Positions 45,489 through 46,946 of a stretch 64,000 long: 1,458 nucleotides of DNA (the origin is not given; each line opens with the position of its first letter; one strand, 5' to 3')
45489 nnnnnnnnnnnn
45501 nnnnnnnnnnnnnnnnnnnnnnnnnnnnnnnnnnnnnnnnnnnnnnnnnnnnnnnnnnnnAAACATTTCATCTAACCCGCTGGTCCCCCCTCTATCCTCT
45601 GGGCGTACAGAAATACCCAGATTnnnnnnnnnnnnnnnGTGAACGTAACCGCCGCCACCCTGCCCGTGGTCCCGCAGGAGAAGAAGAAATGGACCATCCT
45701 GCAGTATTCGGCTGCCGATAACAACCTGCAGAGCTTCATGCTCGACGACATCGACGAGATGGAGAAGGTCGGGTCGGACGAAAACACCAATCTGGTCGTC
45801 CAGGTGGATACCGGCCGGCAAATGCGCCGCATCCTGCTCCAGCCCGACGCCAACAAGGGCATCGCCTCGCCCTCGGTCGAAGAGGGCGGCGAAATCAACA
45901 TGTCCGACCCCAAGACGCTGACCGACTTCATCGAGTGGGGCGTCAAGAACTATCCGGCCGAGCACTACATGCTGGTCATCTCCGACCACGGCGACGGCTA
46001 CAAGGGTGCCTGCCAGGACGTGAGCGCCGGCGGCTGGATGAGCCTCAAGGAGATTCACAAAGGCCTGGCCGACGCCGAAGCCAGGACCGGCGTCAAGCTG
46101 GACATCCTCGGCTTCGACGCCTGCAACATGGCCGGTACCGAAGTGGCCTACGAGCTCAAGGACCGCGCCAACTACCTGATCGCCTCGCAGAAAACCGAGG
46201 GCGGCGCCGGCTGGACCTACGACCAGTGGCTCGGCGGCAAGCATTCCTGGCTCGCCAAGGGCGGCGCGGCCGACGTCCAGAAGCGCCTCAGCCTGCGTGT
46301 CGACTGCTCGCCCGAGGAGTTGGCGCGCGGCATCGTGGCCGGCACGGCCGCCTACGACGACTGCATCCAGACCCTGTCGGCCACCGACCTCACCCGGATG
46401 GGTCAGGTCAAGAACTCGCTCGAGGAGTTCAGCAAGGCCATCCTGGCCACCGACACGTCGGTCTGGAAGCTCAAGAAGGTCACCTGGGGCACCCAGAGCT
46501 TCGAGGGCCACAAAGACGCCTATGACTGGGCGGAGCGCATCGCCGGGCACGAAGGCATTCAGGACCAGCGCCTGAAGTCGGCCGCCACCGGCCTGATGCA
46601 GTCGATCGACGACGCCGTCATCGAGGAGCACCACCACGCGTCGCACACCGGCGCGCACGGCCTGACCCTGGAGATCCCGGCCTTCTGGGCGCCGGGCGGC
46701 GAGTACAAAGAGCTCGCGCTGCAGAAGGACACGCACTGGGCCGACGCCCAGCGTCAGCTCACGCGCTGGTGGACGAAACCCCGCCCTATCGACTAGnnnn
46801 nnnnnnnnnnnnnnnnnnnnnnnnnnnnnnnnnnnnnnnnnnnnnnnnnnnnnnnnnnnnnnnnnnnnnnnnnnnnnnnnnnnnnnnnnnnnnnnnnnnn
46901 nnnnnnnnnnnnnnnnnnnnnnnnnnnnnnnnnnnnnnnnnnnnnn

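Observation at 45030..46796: Stand-alone macro domain gene divergently paired with a C11 clostripain-family cysteine protease.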

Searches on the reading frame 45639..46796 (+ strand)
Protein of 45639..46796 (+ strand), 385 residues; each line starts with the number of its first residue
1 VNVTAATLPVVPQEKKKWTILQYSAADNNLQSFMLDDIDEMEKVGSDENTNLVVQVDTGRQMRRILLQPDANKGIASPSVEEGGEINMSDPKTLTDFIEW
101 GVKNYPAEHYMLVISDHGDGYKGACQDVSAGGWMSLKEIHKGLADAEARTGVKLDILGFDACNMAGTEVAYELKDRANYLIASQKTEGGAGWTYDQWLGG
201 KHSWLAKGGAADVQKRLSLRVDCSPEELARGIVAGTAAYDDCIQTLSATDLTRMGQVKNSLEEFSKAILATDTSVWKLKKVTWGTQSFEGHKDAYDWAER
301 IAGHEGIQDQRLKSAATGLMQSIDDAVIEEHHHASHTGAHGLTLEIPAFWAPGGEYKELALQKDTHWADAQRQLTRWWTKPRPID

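Call 3: search_protein_families(library=pfam, proteins=[window:45639-46796:+], max_evalue=0.01)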
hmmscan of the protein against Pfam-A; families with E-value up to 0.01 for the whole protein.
window:45639-46796:+ (385 aa): 1 family
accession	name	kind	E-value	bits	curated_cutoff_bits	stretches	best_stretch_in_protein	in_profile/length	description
PF03415.19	Peptidase_C11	-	7.2e-43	147.9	25.8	1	23-274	2-244/359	Clostripain family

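Call 4: search_protein_families(library=ncbifam, proteins=[window:45639-46796:+], max_evalue=0.01)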
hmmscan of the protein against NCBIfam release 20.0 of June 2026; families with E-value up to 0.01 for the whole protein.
window:45639-46796:+ (385 aa): 1 family
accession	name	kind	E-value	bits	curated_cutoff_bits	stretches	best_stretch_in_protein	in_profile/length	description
TIGR02806.2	clostrip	equivalog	1.3e-19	70.4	550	2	85-203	90-223/472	clostripain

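Call 8: find_homologous_proteins(query=window:45639-46796:+)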
Query window:45639-46796:+ (385 aa): 350 proteins with E <= 0.001 among 6197 candidates; the best 120 are listed.
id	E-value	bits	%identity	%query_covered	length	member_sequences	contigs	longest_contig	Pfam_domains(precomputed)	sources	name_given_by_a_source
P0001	1.7e-222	757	84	100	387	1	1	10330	PF03415.20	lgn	-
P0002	2.0e-221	753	85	100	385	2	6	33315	PF03415.20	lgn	-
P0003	2.0e-209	714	80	100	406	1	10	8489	PF03415.20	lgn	-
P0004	9.0e-194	662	75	100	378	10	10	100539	PF03415.20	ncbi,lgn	-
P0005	2.1e-174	598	68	100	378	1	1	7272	PF03415.20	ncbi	ncbi:MAG: clostripain-related cysteine peptidase [Candidatus Eremiobacterota bacterium]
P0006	1.8e-146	507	58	100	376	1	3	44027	PF03415.20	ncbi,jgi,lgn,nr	ncbi:MAG TPA: clostripain-related cysteine peptidase [Candidatus Nitrosotenuis sp.]|jgi:hypothetical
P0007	4.4e-127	443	93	56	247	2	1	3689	-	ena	-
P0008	1.2e-109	385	52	94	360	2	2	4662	PF03415.20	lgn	-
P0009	1.6e-109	385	51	95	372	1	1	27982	PF03415.20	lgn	-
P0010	2.2e-109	384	52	93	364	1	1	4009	PF03415.20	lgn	-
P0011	5.7e-108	380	49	97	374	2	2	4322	PF03415.20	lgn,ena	-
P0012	1.1e-104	369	49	94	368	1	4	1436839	PF03415.20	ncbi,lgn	-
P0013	8.3e-103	363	49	94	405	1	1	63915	PF03415.20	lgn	-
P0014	2.5e-102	361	48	94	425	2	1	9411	PF03415.20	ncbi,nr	ncbi:MAG: clostripain-related cysteine peptidase [Firmicutes bacterium]|nr:clostripain-related cyste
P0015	5.3e-101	357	48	93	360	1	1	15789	PF03415.20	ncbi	-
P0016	7.8e-100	353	45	97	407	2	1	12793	PF03415.20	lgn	-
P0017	3.0e-99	351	45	93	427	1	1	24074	PF03415.20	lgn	-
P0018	7.0e-99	350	47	94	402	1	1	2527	PF03415.20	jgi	jgi:hypothetical protein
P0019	5.1e-98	347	46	94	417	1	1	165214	PF03415.20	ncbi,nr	ncbi:MAG: clostripain-related cysteine peptidase [Candidatus Eremiobacteraeota bacterium]|nr:clostri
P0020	6.8e-98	347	49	97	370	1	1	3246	PF03415.20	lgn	-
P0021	2.6e-97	345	46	94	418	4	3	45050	PF03415.20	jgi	jgi:hypothetical protein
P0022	3.4e-97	344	47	94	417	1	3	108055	PF03415.20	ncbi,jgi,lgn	-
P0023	1.5e-96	342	49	92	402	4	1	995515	PF03415.20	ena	-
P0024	2.0e-95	338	46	95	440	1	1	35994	PF03415.20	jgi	jgi:hypothetical protein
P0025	4.0e-95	337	46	95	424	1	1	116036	PF03415.20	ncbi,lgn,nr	ncbi:MAG: clostripain-related cysteine peptidase [Chloroflexi bacterium]|nr:clostripain-related cyst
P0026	1.8e-94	335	46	93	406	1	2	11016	PF03415.20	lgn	-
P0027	2.3e-94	335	45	95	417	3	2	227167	PF03415.20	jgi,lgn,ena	-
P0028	6.4e-94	334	47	96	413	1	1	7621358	PF03415.20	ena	-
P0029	8.4e-94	333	44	97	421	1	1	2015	PF03415.20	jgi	jgi:hypothetical protein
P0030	9.3e-94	333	44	95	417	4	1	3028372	PF03415.20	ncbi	ncbi:MAG: clostripain-related cysteine peptidase [Candidatus Xenobiia bacterium LiM19]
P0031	1.3e-93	332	44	93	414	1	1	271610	PF03415.20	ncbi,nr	ncbi:MAG: clostripain-related cysteine peptidase [Candidatus Eremiobacteraeota bacterium]|nr:clostri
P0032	2.5e-93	332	46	97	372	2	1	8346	PF03415.20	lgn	-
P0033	9.5e-93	330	47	98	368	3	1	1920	PF03415.20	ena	-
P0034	1.7e-92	329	47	92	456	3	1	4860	PF03415.20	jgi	jgi:hypothetical protein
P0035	7.0e-92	327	44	94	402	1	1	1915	PF03415.20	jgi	jgi:hypothetical protein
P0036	1.3e-91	326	46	94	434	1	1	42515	PF03415.20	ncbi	-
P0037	1.6e-91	326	45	92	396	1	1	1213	PF03415.20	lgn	-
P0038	3.9e-91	324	46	99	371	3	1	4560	PF03415.20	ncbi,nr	ncbi:MAG: hypothetical protein EB084_20020 [Proteobacteria bacterium]|nr:hypothetical protein [Pseud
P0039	9.6e-91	323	44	94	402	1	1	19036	PF03415.20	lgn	-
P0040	1.3e-90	323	45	97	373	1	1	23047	PF03415.20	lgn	-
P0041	2.9e-90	322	45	94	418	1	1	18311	PF03415.20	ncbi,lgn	-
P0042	9.6e-90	320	45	95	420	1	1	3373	PF03415.20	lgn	-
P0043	1.1e-89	320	46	93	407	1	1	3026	PF03415.20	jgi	-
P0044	3.2e-89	318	45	94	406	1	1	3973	PF03415.20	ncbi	-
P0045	3.9e-89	318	44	96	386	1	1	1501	PF03415.20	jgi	jgi:Clostripain family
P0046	2.0e-88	315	45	94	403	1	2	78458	PF03415.20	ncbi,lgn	ncbi:MAG: clostripain-related cysteine peptidase [Vulcanimicrobiota bacterium]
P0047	6.2e-87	311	43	95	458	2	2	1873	PF03415.20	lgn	-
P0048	8.4e-87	310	44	95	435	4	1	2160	PF03415.20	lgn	-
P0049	1.3e-86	310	42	96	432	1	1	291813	PF03415.20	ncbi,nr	ncbi:MAG: clostripain-related cysteine peptidase [Candidatus Eremiobacteraeota bacterium]|nr:clostri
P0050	2.1e-86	309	43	96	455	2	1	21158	PF03415.20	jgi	-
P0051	2.6e-86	308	42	96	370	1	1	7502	PF03415.20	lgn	-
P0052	3.2e-86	308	42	96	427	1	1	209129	PF03415.20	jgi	jgi:hypothetical protein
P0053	3.3e-86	308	42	95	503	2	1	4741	PF03415.20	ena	-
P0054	3.4e-86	308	44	92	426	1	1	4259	PF03415.20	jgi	jgi:hypothetical protein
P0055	3.4e-86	308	43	94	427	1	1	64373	PF03415.20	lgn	-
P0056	3.5e-86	308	44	92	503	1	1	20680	PF03415.20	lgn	-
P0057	5.7e-86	307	45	93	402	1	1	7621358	PF03415.20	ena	-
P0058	9.3e-86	307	42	95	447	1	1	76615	PF03415.20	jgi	jgi:hypothetical protein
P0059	1.1e-85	306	45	91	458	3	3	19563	PF03415.20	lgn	-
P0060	1.2e-85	306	43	93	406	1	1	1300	PF03415.20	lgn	-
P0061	1.6e-85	306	43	97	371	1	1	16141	PF03415.20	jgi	jgi:hypothetical protein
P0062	2.3e-85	305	44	93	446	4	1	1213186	PF03415.20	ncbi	ncbi:MAG: clostripain-related cysteine peptidase [Candidatus Xenobiia bacterium LiM19]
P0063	3.7e-85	305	43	97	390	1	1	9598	PF03415.20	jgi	jgi:hypothetical protein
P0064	4.4e-85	304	44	92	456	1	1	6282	PF03415.20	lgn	-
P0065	5.3e-85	304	43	93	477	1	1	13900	PF03415.20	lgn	-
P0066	1.5e-84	303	42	96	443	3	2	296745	PF03415.20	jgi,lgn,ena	-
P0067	3.1e-84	302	43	93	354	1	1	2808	PF03415.20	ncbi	ncbi:MAG: clostripain-related cysteine peptidase, partial [Vulcanimicrobiota bacterium]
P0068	3.2e-84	302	43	97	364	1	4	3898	PF03415.20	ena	-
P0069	6.8e-84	301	43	93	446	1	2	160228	PF03415.20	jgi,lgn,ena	-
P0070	7.5e-84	300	43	91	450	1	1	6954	PF03415.20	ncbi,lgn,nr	ncbi:MAG: clostripain-related cysteine peptidase [Firmicutes bacterium]|nr:clostripain-related cyste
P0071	1.1e-83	300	42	95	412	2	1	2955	PF03415.20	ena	-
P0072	2.5e-83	299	43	93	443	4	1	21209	PF03415.20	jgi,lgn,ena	-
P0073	2.9e-83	298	43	93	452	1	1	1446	PF03415.20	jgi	jgi:hypothetical protein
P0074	3.8e-83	298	43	94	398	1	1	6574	PF03415.20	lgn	-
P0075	4.6e-83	298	43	93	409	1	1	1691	PF03415.20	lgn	-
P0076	9.2e-83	297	43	93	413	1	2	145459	PF03415.20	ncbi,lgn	-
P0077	1.8e-82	296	37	96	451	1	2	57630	PF03415.20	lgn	-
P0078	3.1e-82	295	43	93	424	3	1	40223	PF03415.20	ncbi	ncbi:MAG: clostripain-related cysteine peptidase [Candidatus Eremiobacterota bacterium]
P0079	4.6e-82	294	42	93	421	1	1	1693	PF03415.20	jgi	-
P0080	5.7e-82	294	43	94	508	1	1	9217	PF03415.20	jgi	jgi:hypothetical protein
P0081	1.1e-81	293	41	96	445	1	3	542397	PF03415.20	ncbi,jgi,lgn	-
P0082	1.5e-81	293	58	63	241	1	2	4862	PF03415.20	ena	-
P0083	3.4e-81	292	43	93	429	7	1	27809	PF03415.20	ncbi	-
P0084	4.0e-81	291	43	94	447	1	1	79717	PF03415.20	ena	-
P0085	2.1e-80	289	43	94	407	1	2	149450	PF03415.20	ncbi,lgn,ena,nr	ncbi:MAG: hypothetical protein K8T10_17070 [Candidatus Eremiobacteraeota bacterium]|nr:hypothetical 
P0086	2.1e-80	289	40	93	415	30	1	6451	PF03415.20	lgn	-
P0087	2.4e-80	289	41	93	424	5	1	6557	PF03415.20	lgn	-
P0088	2.6e-80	289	43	94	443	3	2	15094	PF03415.20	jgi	-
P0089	1.4e-79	286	42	93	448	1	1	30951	PF02095.22,PF03415.20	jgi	-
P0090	2.0e-79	286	42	94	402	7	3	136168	PF03415.20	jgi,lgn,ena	-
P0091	5.6e-79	284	42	94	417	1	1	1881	PF03415.20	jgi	jgi:hypothetical protein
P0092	7.8e-79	284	45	96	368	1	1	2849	PF03415.20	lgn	-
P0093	8.6e-79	284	43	94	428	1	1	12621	PF03415.20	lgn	-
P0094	9.6e-79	284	42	95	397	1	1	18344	PF03415.20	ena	-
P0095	1.1e-78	283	42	97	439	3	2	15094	PF03415.20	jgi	-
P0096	1.7e-78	283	42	92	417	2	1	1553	PF03415.20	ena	-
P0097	2.6e-78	282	42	94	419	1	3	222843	PF03415.20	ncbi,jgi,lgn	-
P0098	3.6e-78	282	43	93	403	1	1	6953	PF03415.20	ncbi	-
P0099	5.6e-78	281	39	95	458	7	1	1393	PF03415.20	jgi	-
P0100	1.1e-77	280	41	93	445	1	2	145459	PF03415.20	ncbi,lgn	-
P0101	4.4e-77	278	43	93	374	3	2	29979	PF03415.20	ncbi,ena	-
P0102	1.7e-76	276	41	94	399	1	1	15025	PF03415.20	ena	-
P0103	7.6e-76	274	42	92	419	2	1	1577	PF03415.20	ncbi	-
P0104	7.8e-76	274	41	92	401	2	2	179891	PF03415.20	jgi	jgi:hypothetical protein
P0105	3.6e-75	272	43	87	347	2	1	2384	PF03415.20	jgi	jgi:clostripain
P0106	5.0e-75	271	42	93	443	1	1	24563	PF03415.20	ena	-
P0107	5.0e-75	271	39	92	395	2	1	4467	PF03415.20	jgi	jgi:hypothetical protein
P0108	5.8e-74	268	41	95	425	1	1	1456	PF03415.20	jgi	jgi:hypothetical protein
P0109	9.6e-74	267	39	91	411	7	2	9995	PF03415.20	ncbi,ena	-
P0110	1.1e-73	267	41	92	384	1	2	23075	PF03415.20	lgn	-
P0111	1.5e-73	267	38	94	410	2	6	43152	PF03415.20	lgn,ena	-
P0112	1.6e-73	266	39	94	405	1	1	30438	PF03415.20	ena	-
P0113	5.2e-73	265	42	93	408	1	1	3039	PF03415.20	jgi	jgi:hypothetical protein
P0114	5.7e-73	265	40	96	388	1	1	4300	PF03415.20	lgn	-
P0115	2.0e-72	263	41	94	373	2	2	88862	PF03415.20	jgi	jgi:hypothetical protein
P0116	3.0e-72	262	38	96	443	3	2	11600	PF03415.20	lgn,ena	-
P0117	3.5e-72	262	39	93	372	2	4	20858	PF03415.20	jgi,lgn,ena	-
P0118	4.2e-72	262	40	94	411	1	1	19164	PF03415.20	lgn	-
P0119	4.5e-72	262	41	98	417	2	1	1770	PF03415.20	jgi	-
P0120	7.4e-72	261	40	86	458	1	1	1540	PF03415.20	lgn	-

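Call 9: find_encoding_contigs(protein=P0002, flank=6000, max_places=3)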
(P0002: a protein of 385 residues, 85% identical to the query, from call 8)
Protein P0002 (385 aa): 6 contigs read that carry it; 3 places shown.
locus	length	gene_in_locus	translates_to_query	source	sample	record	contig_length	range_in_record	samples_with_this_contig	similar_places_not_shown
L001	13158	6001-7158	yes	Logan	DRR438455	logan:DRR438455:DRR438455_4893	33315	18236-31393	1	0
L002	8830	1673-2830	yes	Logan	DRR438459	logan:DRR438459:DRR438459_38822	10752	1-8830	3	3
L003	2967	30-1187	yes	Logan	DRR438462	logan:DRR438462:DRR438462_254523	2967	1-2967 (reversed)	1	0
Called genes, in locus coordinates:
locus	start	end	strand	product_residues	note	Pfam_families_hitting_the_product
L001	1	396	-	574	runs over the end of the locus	PF06167:Peptidase_M90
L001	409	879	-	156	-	PF02657:SufE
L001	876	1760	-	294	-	PF00581:Rhodanese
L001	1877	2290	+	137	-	PF01894:YjbQ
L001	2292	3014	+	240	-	PF07238:PilZ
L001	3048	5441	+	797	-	PF13188:PAS_8 (faint), PF08448:PAS_4, PF00989:PAS, PF08448:PAS_4, PF13426:PAS_9, PF00512:HisKA, PF02518:HATPase_c, PF00072:Response_reg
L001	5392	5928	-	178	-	PF01661:Macro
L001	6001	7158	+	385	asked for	PF03415:Peptidase_C11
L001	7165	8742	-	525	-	-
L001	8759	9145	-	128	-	-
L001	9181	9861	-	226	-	PF00484:Pro_CA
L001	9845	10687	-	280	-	PF25539:Bestrophin_2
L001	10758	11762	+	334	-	PF13521:AAA_28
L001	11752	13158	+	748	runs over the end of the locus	PF23023:Anti-Pycsar_Apyc1, PF00753:Lactamase_B (weak), PF12706:Lactamase_B_2 (weak), PF00027:cNMP_binding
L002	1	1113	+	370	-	?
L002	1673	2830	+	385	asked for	PF03415:Peptidase_C11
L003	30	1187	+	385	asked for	PF03415:Peptidase_C11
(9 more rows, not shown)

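Call 10: find_encoding_contigs(protein=P0004, flank=6000, max_places=3)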
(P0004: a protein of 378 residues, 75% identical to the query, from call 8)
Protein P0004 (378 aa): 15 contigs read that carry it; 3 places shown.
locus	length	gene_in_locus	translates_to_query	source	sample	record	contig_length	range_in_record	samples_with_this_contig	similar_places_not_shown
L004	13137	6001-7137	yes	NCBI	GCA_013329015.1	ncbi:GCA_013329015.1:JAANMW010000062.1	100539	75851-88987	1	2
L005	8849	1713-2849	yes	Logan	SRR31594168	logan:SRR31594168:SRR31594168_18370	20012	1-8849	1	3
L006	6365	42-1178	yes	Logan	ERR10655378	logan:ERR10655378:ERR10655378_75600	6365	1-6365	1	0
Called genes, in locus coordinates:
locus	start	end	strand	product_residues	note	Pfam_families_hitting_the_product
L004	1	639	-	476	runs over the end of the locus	PF17900:Peptidase_M1_N, PF01433:Peptidase_M1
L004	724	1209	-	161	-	PF02657:SufE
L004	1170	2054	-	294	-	PF00581:Rhodanese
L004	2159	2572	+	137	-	PF01894:YjbQ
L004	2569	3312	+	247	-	PF07238:PilZ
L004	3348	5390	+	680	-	PF08448:PAS_4 (weak), PF00989:PAS, PF08448:PAS_4, PF13188:PAS_8 (weak), PF13426:PAS_9 (weak), PF00512:HisKA, PF02518:HATPase_c, PF00072:Response_reg, +1 more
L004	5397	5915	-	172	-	PF01661:Macro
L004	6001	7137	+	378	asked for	PF03415:Peptidase_C11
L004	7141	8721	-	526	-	-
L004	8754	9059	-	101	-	-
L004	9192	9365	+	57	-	-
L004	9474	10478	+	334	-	PF13521:AAA_28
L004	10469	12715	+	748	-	PF23023:Anti-Pycsar_Apyc1, PF00753:Lactamase_B (faint), PF12706:Lactamase_B_2 (weak), PF00027:cNMP_binding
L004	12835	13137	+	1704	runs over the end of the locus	PF13086:AAA_11, PF13245:AAA_19 (faint), PF13604:AAA_30 (weak), PF13087:AAA_12, PF18741:MTES_1575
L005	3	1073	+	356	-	?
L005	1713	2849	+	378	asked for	PF03415:Peptidase_C11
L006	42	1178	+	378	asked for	PF03415:Peptidase_C11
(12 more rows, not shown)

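Call 11: find_encoding_contigs(protein=P0006, flank=6000, max_places=3)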
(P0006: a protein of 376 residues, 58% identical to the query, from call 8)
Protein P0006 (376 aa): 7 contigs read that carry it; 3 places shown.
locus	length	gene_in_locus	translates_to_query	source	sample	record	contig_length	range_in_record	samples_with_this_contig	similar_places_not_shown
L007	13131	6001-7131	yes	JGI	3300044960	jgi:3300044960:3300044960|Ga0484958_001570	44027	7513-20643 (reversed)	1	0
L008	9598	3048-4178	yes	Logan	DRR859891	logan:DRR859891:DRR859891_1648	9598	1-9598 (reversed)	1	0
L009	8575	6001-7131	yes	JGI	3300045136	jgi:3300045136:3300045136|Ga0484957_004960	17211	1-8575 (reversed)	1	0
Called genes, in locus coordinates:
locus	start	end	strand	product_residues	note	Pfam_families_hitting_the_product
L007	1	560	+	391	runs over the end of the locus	PF00069:Pkinase, PF07714:PK_Tyr_Ser-Thr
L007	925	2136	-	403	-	PF01590:GAF (weak), PF13185:GAF_2 (weak), PF13492:GAF_3 (weak), PF13487:HD_5, PF01966:HD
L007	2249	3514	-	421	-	PF06689:zf-C4_ClpX, PF01078:Mg_chelatase (faint), PF05496:RuvB_N (faint), PF00004:AAA, PF07724:AAA_2, PF07728:AAA_5 (weak), PF13401:AAA_22 (faint), PF10431:ClpB_D2-small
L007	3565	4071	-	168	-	PF00574:CLP_protease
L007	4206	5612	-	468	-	PF05697:Trigger_N, PF00254:FKBP_C (weak), PF05698:Trigger_C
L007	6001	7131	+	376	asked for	PF03415:Peptidase_C11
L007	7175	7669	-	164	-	PF07617:DUF1579 (weak)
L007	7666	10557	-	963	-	PF13298:LigD_N, PF01068:DNA_ligase_A_M, PF04679:DNA_ligase_A_C, PF21686:LigD_Prim-Pol, PF01896:DNA_primase_S (weak)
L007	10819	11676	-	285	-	PF02735:Ku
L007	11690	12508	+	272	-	PF01904:DUF72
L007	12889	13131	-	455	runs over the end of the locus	PF00709:Adenylsucc_synt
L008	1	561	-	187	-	?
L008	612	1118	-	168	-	PF00574:CLP_protease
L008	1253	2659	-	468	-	PF05697:Trigger_N, PF00254:FKBP_C (weak), PF05698:Trigger_C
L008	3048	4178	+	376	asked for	PF03415:Peptidase_C11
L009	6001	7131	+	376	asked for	PF03415:Peptidase_C11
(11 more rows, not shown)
